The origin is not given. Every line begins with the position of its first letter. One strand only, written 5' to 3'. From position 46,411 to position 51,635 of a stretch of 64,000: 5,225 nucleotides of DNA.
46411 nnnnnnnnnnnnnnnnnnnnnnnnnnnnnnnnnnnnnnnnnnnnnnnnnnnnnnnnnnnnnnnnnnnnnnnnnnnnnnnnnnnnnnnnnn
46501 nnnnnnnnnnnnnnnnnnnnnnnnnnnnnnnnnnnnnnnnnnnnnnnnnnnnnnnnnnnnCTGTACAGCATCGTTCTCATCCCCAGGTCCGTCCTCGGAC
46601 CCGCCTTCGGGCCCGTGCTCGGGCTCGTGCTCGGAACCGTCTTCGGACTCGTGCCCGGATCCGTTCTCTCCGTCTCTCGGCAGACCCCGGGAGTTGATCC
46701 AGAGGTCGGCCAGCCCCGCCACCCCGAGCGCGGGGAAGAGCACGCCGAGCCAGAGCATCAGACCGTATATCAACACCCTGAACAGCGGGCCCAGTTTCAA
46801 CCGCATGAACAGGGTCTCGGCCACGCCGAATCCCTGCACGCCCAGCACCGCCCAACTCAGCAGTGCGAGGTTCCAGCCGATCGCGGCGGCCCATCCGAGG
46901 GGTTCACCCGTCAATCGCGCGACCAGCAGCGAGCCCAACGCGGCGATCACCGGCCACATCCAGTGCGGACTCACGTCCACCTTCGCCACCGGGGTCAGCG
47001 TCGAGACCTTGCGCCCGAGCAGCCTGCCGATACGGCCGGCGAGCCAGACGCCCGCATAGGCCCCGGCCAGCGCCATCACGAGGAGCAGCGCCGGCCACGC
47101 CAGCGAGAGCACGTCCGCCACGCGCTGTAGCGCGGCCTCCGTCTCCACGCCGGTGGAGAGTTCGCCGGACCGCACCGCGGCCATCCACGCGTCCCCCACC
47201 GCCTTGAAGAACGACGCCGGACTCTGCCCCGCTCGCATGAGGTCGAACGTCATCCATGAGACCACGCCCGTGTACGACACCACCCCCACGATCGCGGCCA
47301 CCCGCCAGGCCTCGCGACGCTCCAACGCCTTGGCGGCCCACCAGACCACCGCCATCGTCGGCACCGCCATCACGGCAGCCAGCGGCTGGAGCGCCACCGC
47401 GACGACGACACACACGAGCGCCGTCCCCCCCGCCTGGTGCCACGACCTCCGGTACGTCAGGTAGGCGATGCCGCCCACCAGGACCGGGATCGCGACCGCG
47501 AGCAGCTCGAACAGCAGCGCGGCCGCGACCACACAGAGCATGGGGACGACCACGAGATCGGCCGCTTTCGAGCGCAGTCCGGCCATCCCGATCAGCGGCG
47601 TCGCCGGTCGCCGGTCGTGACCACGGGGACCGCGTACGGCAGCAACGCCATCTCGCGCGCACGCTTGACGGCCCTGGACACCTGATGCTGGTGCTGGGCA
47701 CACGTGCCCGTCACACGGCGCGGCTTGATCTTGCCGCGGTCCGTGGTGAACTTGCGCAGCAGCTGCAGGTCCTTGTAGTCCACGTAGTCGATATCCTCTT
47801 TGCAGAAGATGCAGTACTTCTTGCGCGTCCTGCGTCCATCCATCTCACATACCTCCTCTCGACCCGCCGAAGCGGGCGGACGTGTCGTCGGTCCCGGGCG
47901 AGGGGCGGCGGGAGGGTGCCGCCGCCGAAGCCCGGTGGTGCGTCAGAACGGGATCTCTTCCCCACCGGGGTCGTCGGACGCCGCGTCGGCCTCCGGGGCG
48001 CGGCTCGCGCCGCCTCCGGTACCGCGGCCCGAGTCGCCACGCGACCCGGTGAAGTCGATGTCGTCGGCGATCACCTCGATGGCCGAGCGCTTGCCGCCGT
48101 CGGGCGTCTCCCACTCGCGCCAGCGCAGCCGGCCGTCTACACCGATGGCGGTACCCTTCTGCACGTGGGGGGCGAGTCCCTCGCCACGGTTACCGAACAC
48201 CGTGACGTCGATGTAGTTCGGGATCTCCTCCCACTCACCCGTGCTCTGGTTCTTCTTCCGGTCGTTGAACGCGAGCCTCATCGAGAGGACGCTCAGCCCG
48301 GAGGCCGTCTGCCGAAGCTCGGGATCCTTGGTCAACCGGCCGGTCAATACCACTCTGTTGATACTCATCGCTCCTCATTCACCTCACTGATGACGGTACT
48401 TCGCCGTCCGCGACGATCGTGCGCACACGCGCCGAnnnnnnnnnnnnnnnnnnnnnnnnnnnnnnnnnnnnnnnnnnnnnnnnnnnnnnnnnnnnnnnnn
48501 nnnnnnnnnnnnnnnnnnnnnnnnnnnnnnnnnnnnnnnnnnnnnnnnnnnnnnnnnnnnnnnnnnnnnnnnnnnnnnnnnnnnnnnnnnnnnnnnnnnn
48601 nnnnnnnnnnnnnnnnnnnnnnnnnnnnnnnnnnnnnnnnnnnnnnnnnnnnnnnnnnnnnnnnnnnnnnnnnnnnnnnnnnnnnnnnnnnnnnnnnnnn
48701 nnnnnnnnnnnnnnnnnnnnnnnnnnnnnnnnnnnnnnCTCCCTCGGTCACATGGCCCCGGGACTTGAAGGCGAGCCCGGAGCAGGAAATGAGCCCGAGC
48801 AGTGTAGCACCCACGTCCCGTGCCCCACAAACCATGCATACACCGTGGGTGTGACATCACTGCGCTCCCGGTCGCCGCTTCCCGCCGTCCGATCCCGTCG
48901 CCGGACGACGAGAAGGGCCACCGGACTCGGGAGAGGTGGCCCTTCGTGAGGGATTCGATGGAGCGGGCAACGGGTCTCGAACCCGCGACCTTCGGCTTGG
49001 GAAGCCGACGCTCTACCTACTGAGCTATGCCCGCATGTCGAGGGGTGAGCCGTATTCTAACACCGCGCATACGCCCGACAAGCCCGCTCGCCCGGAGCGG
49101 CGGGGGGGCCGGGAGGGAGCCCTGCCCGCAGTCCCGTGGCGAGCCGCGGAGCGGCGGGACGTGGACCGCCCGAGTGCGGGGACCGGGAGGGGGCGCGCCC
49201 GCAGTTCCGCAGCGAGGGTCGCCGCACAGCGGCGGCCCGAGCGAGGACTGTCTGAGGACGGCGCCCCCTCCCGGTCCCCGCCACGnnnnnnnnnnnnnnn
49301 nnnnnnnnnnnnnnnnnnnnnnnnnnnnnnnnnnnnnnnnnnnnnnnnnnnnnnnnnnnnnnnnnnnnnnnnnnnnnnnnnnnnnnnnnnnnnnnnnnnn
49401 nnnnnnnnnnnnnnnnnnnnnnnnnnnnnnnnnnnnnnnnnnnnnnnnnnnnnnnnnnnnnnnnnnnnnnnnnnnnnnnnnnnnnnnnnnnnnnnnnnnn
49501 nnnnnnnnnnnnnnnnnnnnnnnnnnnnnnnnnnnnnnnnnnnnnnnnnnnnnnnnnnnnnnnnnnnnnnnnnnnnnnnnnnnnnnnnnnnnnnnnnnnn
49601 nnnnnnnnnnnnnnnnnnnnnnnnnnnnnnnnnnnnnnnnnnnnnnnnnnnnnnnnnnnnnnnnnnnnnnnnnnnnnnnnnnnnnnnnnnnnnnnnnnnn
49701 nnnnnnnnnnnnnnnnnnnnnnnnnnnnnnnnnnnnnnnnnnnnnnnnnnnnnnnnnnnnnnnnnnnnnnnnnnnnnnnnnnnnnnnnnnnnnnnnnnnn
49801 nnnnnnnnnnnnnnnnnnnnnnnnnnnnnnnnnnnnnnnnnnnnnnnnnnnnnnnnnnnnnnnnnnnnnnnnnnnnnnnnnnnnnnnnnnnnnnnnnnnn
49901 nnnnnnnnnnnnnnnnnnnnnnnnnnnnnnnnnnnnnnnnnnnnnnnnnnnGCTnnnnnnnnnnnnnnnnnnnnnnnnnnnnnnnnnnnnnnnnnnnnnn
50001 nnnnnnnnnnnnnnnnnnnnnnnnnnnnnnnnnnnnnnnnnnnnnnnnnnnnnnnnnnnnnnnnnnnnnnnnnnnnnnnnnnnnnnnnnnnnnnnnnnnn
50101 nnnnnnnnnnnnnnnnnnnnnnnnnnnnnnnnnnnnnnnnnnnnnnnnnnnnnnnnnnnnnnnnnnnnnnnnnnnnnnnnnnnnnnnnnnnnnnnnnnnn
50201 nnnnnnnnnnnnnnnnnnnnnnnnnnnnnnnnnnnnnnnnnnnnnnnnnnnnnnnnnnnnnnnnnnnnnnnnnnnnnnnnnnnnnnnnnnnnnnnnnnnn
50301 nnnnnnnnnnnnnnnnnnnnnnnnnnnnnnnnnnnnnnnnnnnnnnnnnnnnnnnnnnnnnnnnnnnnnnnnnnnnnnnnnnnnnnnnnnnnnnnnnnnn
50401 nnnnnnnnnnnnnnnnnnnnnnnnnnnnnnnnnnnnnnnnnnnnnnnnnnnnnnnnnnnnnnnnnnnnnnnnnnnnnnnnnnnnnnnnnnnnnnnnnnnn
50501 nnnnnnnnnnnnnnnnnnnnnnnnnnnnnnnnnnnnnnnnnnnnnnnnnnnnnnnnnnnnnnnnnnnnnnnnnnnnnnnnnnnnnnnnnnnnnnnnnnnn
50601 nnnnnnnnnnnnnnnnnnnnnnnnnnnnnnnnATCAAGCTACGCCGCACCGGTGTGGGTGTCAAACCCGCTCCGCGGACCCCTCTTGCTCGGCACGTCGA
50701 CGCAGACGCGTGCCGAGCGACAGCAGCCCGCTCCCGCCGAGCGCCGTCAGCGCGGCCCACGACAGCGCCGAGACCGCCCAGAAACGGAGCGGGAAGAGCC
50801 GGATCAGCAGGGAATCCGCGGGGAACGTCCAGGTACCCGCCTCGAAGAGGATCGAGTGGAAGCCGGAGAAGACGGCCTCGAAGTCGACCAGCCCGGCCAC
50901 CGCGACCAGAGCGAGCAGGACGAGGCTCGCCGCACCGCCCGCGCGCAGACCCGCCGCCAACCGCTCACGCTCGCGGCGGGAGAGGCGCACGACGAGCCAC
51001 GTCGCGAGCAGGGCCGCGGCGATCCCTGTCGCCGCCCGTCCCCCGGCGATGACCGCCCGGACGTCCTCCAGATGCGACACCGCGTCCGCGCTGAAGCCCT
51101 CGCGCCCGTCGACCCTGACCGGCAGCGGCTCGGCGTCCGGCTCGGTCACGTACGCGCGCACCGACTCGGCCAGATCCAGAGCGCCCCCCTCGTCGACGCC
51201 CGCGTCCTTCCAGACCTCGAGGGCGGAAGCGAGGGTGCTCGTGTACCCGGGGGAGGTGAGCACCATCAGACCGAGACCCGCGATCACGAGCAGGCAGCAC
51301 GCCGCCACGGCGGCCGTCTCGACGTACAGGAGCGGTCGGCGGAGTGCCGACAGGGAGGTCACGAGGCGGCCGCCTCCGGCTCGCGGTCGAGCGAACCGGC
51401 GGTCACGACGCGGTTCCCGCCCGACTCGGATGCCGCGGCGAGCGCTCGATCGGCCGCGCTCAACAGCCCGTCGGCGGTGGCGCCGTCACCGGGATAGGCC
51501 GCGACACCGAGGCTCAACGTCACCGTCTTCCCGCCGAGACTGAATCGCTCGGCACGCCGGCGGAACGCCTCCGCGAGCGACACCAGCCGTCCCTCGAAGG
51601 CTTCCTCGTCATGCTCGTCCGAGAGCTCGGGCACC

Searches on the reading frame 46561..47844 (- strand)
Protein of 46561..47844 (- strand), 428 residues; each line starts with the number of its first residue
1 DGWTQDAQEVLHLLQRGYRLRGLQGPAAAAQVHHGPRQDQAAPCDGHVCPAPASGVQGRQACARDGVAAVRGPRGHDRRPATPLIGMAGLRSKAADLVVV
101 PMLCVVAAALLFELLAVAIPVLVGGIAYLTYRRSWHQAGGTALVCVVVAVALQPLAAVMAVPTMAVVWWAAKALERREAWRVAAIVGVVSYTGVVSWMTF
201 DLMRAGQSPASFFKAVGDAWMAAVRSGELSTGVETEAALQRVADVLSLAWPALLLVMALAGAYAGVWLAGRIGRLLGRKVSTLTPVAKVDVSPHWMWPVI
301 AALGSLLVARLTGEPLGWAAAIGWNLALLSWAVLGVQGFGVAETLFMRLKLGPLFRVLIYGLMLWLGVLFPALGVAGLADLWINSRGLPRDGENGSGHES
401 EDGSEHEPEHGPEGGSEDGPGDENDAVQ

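Call 19: search_protein_families(library=pfam, max_evalue=0.00001, proteins=[window:46561-47844:-])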
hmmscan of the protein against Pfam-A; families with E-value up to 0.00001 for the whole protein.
window:46561-47844:- (428 aa): 1 family
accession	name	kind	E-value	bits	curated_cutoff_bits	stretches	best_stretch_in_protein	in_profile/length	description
PF09991.14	DUF2232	-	2e-14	53.9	27.8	1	102-381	7-290/290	Predicted membrane protein (DUF2232)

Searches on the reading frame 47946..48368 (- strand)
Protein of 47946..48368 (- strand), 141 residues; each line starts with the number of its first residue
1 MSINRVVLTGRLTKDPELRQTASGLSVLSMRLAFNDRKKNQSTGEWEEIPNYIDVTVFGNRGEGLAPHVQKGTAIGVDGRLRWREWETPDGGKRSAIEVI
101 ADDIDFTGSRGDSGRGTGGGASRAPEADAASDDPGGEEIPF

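Call 16: find_encoding_contigs(protein=window:47946-48368:-, flank=10000, max_places=3)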
Protein seq(141 aa) (141 aa): 1 contig read that carries it; 1 place shown.
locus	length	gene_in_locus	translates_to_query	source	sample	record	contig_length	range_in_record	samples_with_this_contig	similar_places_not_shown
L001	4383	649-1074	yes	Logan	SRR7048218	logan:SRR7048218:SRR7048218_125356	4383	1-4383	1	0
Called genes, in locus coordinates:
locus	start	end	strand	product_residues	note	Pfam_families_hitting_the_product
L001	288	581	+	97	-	PF01250:Ribosomal_S6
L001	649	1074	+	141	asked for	PF00436:SSB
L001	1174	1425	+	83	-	PF01084:Ribosomal_S18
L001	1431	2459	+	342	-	PF09991:DUF2232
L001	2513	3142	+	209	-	PF01281:Ribosomal_L9_N, PF03948:Ribosomal_L9_C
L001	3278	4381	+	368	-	?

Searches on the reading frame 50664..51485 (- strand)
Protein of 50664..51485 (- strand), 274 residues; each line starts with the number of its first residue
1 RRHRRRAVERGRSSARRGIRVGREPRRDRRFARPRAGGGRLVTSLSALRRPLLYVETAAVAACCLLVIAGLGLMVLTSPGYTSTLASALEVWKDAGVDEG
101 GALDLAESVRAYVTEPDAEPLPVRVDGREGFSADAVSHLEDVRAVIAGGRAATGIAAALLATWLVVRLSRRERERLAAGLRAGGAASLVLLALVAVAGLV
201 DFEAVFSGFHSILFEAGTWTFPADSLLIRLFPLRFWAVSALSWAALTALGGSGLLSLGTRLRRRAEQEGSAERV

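Call 19: search_protein_families(library=pfam, max_evalue=0.00001, proteins=[window:50664-51485:-])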
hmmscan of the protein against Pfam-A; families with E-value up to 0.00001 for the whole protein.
window:50664-51485:- (274 aa): 1 family
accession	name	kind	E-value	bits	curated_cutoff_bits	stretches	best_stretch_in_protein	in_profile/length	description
PF07314.17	Lit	-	4.1e-17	63.2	24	1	64-236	9-176/176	Lipoprotein intramolecular transacylase Lit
